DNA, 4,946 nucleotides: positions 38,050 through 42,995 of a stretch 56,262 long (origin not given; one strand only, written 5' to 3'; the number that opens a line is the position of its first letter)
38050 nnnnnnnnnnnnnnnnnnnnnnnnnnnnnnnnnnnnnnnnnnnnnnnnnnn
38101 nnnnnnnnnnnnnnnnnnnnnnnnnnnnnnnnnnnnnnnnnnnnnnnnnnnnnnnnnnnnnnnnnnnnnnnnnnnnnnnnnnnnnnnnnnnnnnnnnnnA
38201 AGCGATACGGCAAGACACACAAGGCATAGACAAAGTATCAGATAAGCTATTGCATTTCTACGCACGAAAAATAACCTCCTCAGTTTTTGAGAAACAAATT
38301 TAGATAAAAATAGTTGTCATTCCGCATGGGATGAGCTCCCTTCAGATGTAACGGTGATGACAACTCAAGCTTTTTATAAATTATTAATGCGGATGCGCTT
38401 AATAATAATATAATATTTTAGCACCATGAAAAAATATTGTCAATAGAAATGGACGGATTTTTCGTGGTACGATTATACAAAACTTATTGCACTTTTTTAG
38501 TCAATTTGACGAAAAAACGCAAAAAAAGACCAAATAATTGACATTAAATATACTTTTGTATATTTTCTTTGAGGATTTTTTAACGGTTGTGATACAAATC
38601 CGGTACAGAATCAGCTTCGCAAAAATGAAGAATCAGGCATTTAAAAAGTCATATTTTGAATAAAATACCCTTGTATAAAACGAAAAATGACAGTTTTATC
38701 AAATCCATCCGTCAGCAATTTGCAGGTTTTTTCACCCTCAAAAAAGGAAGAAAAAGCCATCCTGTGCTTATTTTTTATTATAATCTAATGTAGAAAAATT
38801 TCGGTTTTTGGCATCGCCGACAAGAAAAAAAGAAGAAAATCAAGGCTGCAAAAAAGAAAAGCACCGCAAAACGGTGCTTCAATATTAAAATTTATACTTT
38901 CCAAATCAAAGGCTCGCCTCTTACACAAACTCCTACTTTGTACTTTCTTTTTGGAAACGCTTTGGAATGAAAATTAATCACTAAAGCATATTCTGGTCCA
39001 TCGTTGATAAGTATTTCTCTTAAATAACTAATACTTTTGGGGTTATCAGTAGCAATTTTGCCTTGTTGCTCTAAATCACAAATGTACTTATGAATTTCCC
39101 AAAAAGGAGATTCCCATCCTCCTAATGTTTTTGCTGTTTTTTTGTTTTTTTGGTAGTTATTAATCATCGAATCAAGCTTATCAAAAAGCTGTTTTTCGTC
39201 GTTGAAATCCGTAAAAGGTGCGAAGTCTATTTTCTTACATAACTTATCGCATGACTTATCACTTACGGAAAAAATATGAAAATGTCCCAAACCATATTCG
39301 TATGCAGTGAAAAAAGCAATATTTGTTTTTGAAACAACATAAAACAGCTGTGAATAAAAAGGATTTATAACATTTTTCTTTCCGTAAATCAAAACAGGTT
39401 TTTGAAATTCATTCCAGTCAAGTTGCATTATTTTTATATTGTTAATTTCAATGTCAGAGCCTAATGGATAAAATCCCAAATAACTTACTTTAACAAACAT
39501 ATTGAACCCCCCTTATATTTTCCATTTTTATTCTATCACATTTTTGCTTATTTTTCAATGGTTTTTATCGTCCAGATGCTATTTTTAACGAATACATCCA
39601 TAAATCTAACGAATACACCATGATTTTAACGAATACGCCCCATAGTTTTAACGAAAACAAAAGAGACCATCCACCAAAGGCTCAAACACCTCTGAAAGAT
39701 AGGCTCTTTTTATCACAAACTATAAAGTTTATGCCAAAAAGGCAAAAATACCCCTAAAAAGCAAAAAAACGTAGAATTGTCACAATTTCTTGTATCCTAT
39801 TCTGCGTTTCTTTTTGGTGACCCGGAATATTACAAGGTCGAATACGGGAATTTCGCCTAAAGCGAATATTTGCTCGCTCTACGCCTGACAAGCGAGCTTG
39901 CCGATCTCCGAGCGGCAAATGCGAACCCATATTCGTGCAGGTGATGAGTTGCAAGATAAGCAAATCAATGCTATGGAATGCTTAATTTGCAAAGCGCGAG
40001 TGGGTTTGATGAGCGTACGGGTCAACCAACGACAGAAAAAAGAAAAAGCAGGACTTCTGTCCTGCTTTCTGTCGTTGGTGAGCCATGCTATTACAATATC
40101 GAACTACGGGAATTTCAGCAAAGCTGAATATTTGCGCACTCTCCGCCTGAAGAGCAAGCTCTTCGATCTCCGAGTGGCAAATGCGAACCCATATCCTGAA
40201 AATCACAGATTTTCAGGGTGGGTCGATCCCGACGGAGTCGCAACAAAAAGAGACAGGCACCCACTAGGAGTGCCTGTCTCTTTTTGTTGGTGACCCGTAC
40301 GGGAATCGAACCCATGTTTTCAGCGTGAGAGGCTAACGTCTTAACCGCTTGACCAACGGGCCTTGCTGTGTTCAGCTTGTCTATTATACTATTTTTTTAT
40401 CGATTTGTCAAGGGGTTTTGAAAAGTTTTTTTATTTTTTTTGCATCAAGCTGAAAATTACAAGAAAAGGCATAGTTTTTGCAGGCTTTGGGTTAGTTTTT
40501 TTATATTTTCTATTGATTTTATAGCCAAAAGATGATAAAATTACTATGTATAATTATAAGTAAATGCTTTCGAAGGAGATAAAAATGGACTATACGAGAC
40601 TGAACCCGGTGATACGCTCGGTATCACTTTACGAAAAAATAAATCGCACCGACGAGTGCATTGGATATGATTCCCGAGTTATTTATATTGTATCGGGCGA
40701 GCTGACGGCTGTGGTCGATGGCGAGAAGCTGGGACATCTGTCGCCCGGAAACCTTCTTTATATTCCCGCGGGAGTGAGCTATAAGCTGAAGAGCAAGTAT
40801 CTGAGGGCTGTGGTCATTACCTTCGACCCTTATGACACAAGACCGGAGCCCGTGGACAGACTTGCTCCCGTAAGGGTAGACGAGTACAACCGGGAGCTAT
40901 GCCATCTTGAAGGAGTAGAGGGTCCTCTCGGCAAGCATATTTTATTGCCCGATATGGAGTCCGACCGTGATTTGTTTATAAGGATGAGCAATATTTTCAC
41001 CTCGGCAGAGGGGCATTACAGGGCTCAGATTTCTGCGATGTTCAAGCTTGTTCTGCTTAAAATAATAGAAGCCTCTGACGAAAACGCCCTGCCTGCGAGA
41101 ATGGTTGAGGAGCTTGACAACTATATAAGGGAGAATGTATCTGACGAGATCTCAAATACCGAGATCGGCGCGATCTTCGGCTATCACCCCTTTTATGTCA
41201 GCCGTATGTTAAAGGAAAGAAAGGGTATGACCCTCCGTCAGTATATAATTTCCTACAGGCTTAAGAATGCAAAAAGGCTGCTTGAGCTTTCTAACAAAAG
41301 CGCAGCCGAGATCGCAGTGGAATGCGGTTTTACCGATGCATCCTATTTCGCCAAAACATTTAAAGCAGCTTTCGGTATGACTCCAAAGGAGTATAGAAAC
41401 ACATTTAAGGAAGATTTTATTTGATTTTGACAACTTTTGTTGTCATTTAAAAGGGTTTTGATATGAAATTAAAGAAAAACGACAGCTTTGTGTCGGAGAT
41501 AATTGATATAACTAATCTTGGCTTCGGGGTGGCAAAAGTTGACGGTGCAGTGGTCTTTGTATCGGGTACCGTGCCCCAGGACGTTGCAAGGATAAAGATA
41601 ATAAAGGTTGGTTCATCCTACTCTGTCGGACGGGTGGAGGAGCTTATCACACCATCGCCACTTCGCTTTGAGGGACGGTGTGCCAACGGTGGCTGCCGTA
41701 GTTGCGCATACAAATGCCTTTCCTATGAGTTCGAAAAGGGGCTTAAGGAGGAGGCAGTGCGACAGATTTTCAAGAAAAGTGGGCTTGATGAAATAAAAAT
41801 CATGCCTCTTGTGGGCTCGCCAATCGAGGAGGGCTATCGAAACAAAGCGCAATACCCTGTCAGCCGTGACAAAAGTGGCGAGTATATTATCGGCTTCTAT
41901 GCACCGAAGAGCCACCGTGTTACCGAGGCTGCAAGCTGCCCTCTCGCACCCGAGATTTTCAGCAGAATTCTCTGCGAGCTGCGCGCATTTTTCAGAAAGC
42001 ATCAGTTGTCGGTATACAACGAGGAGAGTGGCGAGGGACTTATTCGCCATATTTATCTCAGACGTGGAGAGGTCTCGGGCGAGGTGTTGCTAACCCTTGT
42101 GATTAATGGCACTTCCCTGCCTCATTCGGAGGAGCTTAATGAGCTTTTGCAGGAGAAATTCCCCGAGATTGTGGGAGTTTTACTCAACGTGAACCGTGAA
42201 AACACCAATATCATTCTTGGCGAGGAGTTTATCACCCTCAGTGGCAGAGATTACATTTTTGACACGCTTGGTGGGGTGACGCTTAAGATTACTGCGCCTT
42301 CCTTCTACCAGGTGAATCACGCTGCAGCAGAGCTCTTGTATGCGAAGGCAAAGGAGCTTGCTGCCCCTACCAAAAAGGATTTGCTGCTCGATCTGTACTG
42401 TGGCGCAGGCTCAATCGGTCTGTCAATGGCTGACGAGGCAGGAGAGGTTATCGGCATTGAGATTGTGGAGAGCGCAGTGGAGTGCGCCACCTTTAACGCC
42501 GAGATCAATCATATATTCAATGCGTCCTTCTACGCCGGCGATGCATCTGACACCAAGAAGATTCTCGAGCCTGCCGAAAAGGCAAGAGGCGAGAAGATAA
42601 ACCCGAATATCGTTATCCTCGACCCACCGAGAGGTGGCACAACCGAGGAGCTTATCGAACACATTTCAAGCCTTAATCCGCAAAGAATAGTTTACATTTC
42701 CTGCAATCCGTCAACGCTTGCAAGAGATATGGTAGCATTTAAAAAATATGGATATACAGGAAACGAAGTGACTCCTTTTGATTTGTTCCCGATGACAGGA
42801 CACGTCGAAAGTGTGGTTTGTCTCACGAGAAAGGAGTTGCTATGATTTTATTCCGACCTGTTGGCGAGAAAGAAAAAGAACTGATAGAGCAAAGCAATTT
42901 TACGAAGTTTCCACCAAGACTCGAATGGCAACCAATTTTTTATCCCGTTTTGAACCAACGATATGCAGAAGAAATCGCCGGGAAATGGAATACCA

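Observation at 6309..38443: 32-kb, 12-gene operon coupling an Opp importer to a giant S8-LRR protease and four giant lipoproteins: a candidate undescribed surface capture/proteolysis/uptake system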

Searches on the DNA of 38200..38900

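Call 81: search_rna_families(source=window, start=38200, end=38900, threshold=evalue, max_evalue=1)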
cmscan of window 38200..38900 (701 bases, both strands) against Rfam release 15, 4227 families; matches with E-value up to 1: 4.
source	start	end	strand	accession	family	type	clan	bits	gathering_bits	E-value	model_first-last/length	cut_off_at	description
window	38858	38885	+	RF00617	cHP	Cis-reg;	CL00129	23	40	0.036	17-44/45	no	Flavivirus capsid hairpin cHP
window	38791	38879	+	RF02236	asX2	Gene; sRNA;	-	21.6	70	0.093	1-87/87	no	Xanthomonas sRNA asX2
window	38253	38413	+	RF03532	SQ2397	Cis-reg;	-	20.6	100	0.33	1-243/243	no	Cis-regulator of HTH transcription factor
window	38471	38538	-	RF03410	mir-1891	Gene; miRNA;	-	19.4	70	0.42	1-87/87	no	mir-1891 microRNA precursor family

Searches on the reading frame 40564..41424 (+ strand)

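Call 14: search_protein_families(library=pfam, proteins=[window:40564-41424:+], max_evalue=0.001)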
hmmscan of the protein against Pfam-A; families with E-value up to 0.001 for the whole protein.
window:40564-41424:+ (286 aa): 4 families
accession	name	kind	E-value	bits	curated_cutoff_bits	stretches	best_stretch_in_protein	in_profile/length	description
PF12833.13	HTH_18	-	4.4e-23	81.8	33.6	1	203-279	3-79/80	Helix-turn-helix domain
PF00165.29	HTH_AraC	-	6.7e-18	64.8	26.6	1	244-279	8-42/42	Bacterial regulatory helix-turn-helix proteins, AraC family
PF05899.18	Cupin_3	-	8.9e-05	22.6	23.5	1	38-76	27-65/74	EutQ-like cupin domain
PF07883.17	Cupin_2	-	0.00016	21.8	27.2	1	38-76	20-57/70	Cupin domain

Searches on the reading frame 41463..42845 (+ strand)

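Call 14: search_protein_families(library=pfam, proteins=[window:41463-42845:+], max_evalue=0.001)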
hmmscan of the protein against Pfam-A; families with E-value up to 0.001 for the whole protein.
window:41463-42845:+ (460 aa): 6 families
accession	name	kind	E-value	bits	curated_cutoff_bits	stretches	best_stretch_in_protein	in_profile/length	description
PF05958.17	tRNA_U5-meth_tr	-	1.2e-26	94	23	1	118-457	29-357/357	tRNA (Uracil-5-)-methyltransferase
PF13847.12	Methyltransf_31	-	1.4e-09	38.2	27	1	306-367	5-69/145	Methyltransferase domain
PF09445.16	Methyltransf_15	-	1.5e-07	31.6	22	1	307-393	3-84/165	RNA cap guanine-N2 methyltransferase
PF05175.20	MTS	-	1.8e-05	24.9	23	1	302-365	30-94/170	Methyltransferase small domain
PF13649.12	Methyltransf_25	-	4.4e-05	24.5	27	1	309-365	2-59/97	Methyltransferase domain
PF03602.21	Cons_hypoth95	-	0.00033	20.8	24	1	303-416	40-154/182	Conserved hypothetical protein 95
